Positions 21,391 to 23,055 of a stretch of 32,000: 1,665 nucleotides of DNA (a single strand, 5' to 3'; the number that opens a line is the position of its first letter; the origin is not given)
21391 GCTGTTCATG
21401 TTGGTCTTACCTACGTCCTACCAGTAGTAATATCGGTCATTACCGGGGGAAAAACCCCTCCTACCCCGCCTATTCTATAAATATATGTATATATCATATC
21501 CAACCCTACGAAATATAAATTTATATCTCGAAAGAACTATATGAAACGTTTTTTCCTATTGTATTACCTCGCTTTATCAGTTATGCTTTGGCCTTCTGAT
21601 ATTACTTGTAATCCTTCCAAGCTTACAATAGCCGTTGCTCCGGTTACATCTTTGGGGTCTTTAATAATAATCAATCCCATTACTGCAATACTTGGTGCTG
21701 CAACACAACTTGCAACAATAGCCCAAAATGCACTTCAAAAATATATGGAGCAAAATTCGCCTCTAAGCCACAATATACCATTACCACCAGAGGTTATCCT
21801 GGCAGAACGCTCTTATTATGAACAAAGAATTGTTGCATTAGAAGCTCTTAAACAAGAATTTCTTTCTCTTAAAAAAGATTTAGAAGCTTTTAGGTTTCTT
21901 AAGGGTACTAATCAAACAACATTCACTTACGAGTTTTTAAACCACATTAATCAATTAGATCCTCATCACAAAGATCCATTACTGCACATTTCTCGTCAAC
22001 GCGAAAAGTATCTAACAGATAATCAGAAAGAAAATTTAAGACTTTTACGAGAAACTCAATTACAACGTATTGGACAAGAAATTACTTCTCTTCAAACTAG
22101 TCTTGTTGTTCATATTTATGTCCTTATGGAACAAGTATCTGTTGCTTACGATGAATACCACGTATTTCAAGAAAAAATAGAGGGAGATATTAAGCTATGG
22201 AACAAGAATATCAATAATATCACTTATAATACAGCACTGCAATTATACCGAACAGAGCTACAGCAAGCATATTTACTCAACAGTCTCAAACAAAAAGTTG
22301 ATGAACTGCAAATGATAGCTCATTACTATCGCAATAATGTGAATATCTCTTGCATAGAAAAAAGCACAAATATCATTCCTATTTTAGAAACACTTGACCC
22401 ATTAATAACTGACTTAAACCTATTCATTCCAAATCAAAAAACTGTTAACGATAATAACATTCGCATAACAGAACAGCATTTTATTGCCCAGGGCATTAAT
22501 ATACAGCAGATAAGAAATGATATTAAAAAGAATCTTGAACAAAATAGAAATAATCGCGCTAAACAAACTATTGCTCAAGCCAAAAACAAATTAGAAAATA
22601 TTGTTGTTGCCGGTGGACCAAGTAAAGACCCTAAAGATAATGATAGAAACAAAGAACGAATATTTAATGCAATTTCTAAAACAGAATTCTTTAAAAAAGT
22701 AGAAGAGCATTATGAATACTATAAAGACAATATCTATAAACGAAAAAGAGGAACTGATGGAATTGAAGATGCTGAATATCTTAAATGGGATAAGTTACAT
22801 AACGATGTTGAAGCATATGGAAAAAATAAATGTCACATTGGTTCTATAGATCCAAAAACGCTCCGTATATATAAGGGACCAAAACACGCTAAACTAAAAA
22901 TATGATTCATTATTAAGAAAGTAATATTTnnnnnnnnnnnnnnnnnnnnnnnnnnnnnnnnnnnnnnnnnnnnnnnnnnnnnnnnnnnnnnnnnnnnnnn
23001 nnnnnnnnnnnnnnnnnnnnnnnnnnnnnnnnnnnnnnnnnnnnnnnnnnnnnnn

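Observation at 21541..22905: Colicin-like three-part toxin that carries a Sec signal peptide instead of colicin translocation/receptor domains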

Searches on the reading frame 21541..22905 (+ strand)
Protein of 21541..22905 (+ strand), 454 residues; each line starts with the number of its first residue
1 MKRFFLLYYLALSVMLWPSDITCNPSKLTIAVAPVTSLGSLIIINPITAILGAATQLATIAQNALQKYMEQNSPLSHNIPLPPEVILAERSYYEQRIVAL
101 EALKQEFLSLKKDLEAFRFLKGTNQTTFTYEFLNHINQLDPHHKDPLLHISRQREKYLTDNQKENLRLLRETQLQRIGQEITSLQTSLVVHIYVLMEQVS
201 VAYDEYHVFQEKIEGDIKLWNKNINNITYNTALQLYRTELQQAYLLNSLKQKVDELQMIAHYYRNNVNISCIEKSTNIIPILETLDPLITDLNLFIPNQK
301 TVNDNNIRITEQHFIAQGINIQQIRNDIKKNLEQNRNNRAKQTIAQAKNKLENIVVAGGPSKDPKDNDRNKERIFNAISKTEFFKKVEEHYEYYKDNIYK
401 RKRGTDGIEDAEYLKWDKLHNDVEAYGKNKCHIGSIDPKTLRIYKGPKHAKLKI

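Call 3: search_protein_families(library=pfam, proteins=[window:21541-22905:+], max_evalue=1)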
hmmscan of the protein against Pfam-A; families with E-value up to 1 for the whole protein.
window:21541-22905:+ (454 aa): 3 families
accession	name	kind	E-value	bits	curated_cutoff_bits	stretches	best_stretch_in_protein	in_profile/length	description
PF09000.15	Cytotoxic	-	5.6e-05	23.8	22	1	401-448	29-74/80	Cytotoxic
PF25479.1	Vts1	-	0.088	12.8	27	1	113-140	4-31/45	RNA-binding protein vts1-like domain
PF19383.4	DUF5958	-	0.38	11.5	23.6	1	98-204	4-107/125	Family of unknown function (DUF5958)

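Call 6: find_homologous_proteins(query=window:21541-22902:+, max_evalue=0.01)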
Query window:21541-22902:+ (454 aa): 16 proteins with E <= 0.01 among 8000 candidates.
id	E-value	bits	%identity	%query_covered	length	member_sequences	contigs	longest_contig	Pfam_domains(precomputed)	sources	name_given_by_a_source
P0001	0.0e+0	1009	100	100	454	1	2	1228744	-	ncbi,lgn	-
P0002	2.8e-185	635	81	81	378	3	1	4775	-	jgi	-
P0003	1.5e-171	590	78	78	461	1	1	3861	-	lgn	-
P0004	6.7e-87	311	44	80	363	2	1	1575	-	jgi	-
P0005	8.1e-79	284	39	90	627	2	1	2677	-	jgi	jgi:hypothetical protein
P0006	1.2e-78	284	43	78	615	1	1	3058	PF07591.16,PF15526.12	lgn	-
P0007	2.4e-77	279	44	78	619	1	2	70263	-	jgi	jgi:Tfp pilus assembly protein PilE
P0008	4.8e-77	278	37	95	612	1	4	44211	-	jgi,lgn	jgi:Tfp pilus assembly protein PilE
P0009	1.8e-76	276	43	78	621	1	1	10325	PF07591.16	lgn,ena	-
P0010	1.5e-74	270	42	78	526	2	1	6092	PF07591.16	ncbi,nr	ncbi:MAG TPA: polymorphic toxin-type HINT domain-containing protein, partial [Candidatus Babeliales 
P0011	2.9e-72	263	37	99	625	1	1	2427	-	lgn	-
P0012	9.5e-31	126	52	29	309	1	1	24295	PF09000.16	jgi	jgi:hypothetical protein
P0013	4.2e-26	110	66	16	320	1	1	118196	PF07591.16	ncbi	-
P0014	4.3e-26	110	57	22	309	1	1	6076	-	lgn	-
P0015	6.7e-23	100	59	19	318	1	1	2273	PF09000.16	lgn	-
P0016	2.5e-22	98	63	16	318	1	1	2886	PF09000.16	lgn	-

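Call 10: find_encoding_contigs(protein=P0001, flank=3000, max_places=3)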
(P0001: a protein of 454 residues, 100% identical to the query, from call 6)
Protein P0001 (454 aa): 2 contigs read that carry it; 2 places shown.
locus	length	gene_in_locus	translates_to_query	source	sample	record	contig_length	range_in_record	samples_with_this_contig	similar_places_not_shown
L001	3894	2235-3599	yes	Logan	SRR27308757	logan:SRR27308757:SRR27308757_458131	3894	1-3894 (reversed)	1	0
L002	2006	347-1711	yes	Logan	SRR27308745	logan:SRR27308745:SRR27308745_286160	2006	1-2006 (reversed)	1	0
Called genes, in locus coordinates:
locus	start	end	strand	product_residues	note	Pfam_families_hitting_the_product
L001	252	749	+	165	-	-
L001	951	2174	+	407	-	PF13401:AAA_22 (faint), PF01695:IstB_IS21 (weak), PF20720:nSTAND3, PF00004:AAA, PF07728:AAA_5 (weak)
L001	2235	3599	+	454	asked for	-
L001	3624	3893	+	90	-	?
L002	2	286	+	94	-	?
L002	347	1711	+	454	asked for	-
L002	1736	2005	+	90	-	?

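Call 11: find_encoding_contigs(protein=P0002, flank=5000, max_places=3)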
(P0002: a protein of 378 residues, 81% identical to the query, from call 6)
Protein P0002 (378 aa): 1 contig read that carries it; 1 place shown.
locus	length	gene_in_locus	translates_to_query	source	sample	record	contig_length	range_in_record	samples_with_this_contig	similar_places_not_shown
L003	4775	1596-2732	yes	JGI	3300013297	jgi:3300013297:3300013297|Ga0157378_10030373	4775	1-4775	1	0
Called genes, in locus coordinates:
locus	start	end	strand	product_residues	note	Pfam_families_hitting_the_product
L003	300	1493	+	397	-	PF13401:AAA_22 (faint), PF01695:IstB_IS21 (weak), PF20720:nSTAND3, PF00004:AAA, PF07728:AAA_5 (weak)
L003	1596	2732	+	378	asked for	-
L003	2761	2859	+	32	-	-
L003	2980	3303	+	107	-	PF22400:DUF6980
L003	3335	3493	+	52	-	-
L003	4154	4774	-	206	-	?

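Call 12: find_encoding_contigs(protein=P0003, flank=5000, max_places=3)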
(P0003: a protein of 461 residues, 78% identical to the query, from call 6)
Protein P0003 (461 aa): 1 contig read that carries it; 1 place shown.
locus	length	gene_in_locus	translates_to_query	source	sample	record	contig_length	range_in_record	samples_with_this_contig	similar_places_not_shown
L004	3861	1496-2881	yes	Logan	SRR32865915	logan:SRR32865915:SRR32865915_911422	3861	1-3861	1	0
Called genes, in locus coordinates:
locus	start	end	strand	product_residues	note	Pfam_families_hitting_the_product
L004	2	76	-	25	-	?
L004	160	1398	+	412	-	PF01695:IstB_IS21 (weak), PF20720:nSTAND3 (weak), PF00004:AAA, PF07728:AAA_5 (weak), PF13207:AAA_17 (faint), PF13401:AAA_22 (faint)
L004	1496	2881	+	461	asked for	-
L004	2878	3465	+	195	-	-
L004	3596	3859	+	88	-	?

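Call 15: find_encoding_contigs(protein=P0007, flank=10000, max_places=2)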
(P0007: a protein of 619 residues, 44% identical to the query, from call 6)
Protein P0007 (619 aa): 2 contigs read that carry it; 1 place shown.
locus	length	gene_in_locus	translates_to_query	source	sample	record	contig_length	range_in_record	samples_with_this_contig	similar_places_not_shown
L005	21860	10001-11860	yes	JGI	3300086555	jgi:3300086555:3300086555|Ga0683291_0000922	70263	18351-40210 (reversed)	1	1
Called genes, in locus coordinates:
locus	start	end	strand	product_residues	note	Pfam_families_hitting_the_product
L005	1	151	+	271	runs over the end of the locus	-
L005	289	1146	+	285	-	-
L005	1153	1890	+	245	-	PF01479:S4, PF01728:FtsJ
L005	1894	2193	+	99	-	-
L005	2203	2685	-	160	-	-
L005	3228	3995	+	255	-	-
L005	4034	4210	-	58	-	-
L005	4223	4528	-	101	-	-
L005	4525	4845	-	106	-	PF05973:Gp49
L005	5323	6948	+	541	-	PF00232:Glyco_hydro_1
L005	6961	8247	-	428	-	PF07992:Pyr_redox_2 (faint), PF00890:FAD_binding_2 (weak), PF01266:DAO, PF03486:HI0933_like (faint), PF12831:FAD_oxidored (weak), PF13450:NAD_binding_8 (faint)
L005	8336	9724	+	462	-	PF00171:Aldedh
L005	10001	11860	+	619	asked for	-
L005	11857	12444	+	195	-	-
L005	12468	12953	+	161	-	-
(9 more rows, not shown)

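Call 16: find_encoding_contigs(protein=P0008, flank=10000, max_places=2)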
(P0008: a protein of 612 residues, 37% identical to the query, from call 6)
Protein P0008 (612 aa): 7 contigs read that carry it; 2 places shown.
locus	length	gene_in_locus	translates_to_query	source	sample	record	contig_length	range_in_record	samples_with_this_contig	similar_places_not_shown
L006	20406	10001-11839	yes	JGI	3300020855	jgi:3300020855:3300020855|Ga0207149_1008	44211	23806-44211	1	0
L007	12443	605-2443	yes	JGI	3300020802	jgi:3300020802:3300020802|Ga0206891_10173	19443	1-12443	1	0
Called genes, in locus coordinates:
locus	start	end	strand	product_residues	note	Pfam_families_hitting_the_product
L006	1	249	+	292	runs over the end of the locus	PF00326:Peptidase_S9 (weak)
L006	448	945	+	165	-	-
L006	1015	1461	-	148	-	PF00892:EamA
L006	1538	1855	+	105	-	-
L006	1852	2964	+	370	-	PF00154:RecA_N, PF08423:Rad51, PF06745:ATPase (weak), PF27531:MT3502_N (weak), PF21096:RecA_C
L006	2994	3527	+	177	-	PF05198:IF3_N, PF00707:IF3_C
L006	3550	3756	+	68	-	PF01632:Ribosomal_L35p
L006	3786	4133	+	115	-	PF00453:Ribosomal_L20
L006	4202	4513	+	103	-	PF06005:ZapB (faint)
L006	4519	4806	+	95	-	PF05164:ZapA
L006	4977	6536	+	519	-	PF12072:RNase_Y_N, PF00013:KH_1 (weak), PF08668:HDOD (weak), PF01966:HD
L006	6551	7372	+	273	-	PF00149:Metallophos, PF13277:YmdB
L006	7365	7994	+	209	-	PF12796:Ank_2, PF13606:Ank_3 (faint), PF13857:Ank_5, PF00023:Ank (weak), PF13637:Ank_4 (weak)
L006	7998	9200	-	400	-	PF07592:DDE_Tnp_ISAZ013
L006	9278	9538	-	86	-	PF08780:NTase_sub_bind (weak)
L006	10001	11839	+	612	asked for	-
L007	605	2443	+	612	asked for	-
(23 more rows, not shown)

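Call 17: find_encoding_contigs(protein=P0013, flank=10000, max_places=2)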
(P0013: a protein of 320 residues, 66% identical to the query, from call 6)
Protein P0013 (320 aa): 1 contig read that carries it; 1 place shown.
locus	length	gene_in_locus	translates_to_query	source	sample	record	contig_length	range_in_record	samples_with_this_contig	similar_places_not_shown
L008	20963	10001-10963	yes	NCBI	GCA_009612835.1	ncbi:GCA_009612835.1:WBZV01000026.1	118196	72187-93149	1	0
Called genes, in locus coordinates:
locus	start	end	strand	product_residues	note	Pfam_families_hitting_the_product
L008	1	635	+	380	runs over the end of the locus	PF13173:AAA_14, PF13635:DUF4143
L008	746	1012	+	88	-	PF01783:Ribosomal_L32p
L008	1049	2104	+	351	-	PF02504:FA_synthesis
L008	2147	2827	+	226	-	-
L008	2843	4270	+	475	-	PF00749:tRNA-synt_1c, PF19269:Anticodon_2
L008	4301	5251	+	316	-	PF00698:Acyl_transf_1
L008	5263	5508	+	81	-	PF23297:ACP_SdgA_C (weak), PF00550:PP-binding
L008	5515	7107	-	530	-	-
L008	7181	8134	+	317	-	PF07591:PT-HINT (weak), PF09000:Cytotoxic (weak)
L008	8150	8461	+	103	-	PF22400:DUF6980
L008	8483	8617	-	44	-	-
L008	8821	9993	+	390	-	PF13173:AAA_14, PF13635:DUF4143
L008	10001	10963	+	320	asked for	PF07591:PT-HINT (weak)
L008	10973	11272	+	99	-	PF22400:DUF6980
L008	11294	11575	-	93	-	PF09820:AAA-ATPase_like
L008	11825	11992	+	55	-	PF09000:Cytotoxic (weak)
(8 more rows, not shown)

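Call 18: find_related_loci(query=A1, collection=genome_contigs, flank=6000)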
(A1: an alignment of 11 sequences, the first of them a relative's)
Query A1 (454 aa) in genome_contigs; peptide patterns used: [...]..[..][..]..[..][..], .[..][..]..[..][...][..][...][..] (x = any residue, [..] = any of these).
193 stretches matched a pattern; 2 encode a relative of the query (tblastn E <= 1e-3); 2 distinct loci.
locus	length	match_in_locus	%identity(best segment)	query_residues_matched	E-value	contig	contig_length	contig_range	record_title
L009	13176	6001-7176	39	6-396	3e-81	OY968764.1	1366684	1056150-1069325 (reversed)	MAG: uncultured bacterium isolate MFD05512.bin.c.17 genome assembly, chromosome: 1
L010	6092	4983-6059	42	6-360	6e-79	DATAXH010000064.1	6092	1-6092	MAG TPA_asm: Candidatus Babeliales bacterium isolate SMAG_U5648 k141_1836024, whole genome shotgun sequence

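Call 30: predict_structure(alignment_id=A1)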
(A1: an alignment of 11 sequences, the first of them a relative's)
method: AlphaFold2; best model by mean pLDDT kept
length: 454 residues; sequences in the alignment: 11
mean_pLDDT: 59.9   pTM: 0.53
mean pLDDT of the five models: 59.9, 58.7, 57.7, 53.5, 52.1
residues with pLDDT >= 90: 15; 70-90: 200; 50-70: 63; < 50: 176
segments of 3 or more residues with pLDDT < 50: 1-65, 73-78, 353-384, 386-388, 390-454
pLDDT, mean of each block of 10 residues (from residue 1): 29 29 23 23 34 38 50 48 63 74 82 81 74 68 58 73 74 75 79 85 86 75 80 86 90 89 80 69 81 90 88 84 80 68 67 40 33 32 45 38 30 32 31 27 26 25
secondary structure, 60 per line:
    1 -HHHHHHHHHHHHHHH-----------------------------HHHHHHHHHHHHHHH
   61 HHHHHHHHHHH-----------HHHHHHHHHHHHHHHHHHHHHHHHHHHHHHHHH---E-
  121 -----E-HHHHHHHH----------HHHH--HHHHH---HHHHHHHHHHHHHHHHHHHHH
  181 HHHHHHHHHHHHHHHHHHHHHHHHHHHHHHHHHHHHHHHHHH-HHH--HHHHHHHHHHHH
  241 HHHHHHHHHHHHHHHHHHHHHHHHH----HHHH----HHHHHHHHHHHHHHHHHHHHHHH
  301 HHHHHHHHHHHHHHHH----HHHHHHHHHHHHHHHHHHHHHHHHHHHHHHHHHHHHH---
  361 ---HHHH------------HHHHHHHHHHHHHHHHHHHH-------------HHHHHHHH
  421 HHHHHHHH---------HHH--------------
elements in order: H2-16 H46-71 H83-115 H128-135 H146-149 H152-156 H160-222 H229-265 H270-273 H278-316 H321-357 H364-367 H380-399 H413-428

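Call 35: fold_search(model_id=the predicted structure, library=pdb)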
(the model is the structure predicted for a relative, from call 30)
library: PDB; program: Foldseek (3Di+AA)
matches with E <= 10: 472; with E <= 0.001: 0
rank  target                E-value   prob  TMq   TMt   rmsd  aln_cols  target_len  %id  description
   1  8d9p                  6.4e-02  0.38  0.13  0.24  22.3       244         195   12  De Novo Photosynthetic Reaction Center Protein Equipped with Heme B and Mn(II) cations (released 2022-09-28)
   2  6z0c_A                1.1e-01  0.72  0.17  0.34  20.5       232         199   11  Structure of in silico modelled artificial Maquette-3 protein (released 2021-03-17)
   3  8gl3                  1.9e-01  0.75  0.16  0.36  12.0       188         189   15  De novo design of monomeric helical bundles for pH-controlled membrane lysis (released 2023-09-06)
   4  8d9o                  2.0e-01  0.66  0.18  0.37  20.4       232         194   10  De Novo Photosynthetic Reaction Center Protein in Apo-State (released 2022-09-28)
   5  5vjs                  2.0e-01  0.23  0.12  0.24  22.1       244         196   11  De Novo Photosynthetic Reaction Center Protein Equipped with Heme B, a synthetic Zn porphyrin, and Zn(II) cations (released 2018-04-25)
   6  6z0c_C                2.1e-01  0.57  0.17  0.34  20.5       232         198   11  Structure of in silico modelled artificial Maquette-3 protein (released 2021-03-17)
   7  2v0o_B                2.2e-01  0.20  0.14  0.21  38.3       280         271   10  FCHO2 F-BAR domain (released 2007-06-26)
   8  2v0o_C                2.4e-01  0.15  0.13  0.19  36.4       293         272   11  FCHO2 F-BAR domain (released 2007-06-26)
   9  7n6g_3N               2.4e-01  0.10  0.12  0.14  48.6       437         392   10  C1 of central pair (released 2022-05-18)
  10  6z0c_B                2.7e-01  0.47  0.16  0.33  20.5       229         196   12  Structure of in silico modelled artificial Maquette-3 protein (released 2021-03-17)
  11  5j1g_B                3.0e-01  0.41  0.18  0.31  22.3       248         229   10  Structure of the spectrin repeats 7 and 8 of the plakin domain of plectin (released 2016-07-20)
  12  4tql_B                3.0e-01  0.10  0.10  0.17  39.2       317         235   13  Computationally designed three helix bundle (released 2014-10-15)
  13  6mrt_A                3.0e-01  0.08  0.09  0.13  31.2       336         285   12  12-meric ClyA pore complex (released 2019-05-15)
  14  4wpe                  3.2e-01  0.10  0.10  0.16  42.5       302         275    8  Crystal Structure of Hof1p F-BAR domain (released 2014-12-24)
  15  7sqc_1K               3.2e-01  0.08  0.10  0.13  51.1       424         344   11  Ciliary C1 central pair apparatus isolated from Chlamydomonas reinhardtii (released 2022-04-13)
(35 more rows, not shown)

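Call 42: search_protein_families(library=ncbifam, proteins=[window:21541-22902:+, P0007, P0008], max_evalue=1)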
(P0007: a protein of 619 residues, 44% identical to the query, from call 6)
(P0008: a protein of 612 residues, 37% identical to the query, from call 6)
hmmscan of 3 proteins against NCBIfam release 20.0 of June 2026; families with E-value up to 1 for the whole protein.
window:21541-22902:+ (454 aa): 0 families

P0007 (619 aa): 1 family
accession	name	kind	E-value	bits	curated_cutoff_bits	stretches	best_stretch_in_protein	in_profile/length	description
NF047878.1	Lsa26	equivalog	0.064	12.7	300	1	395-464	74-138/217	surface adhesion protein Lsa26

P0008 (612 aa): 1 family
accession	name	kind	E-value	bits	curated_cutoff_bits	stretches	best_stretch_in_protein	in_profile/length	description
NF008677.0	PRK11697.1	equivalog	0.0052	16.2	246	1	249-324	149-219/238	two-component system response regulator BtsR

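Call 46: find_related_loci(query=A1, collection=metagenome_contigs, flank=6000)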
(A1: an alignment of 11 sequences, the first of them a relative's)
Query A1 (454 aa) in metagenome_contigs; peptide patterns used: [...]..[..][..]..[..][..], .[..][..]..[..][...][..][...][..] (x = any residue, [..] = any of these).
278 stretches matched a pattern; 16 encode a relative of the query (tblastn E <= 1e-3); 16 distinct loci.
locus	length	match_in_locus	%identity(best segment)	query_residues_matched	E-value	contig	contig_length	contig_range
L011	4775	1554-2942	78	1-451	0e+0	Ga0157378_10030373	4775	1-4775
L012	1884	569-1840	47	24-447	4e-131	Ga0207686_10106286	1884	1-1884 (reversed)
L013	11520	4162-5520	44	5-451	9e-118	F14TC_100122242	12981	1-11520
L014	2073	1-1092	46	82-447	8e-109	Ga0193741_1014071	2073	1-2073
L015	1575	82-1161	44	81-447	5e-102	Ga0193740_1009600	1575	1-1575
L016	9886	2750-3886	43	1-374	3e-88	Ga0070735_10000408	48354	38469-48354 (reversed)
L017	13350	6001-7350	37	6-438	9e-84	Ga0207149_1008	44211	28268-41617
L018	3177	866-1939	41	6-360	5e-82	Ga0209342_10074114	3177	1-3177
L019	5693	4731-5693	42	24-344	3e-77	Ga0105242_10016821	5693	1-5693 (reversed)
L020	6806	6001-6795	41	18-283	2e-55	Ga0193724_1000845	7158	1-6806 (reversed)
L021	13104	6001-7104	31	37-410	3e-39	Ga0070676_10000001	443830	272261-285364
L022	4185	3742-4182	45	24-171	2e-29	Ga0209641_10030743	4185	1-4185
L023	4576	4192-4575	42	24-151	4e-25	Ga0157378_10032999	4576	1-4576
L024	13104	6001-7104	31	37-410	3e-39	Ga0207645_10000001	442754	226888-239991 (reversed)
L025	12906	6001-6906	26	39-380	4e-21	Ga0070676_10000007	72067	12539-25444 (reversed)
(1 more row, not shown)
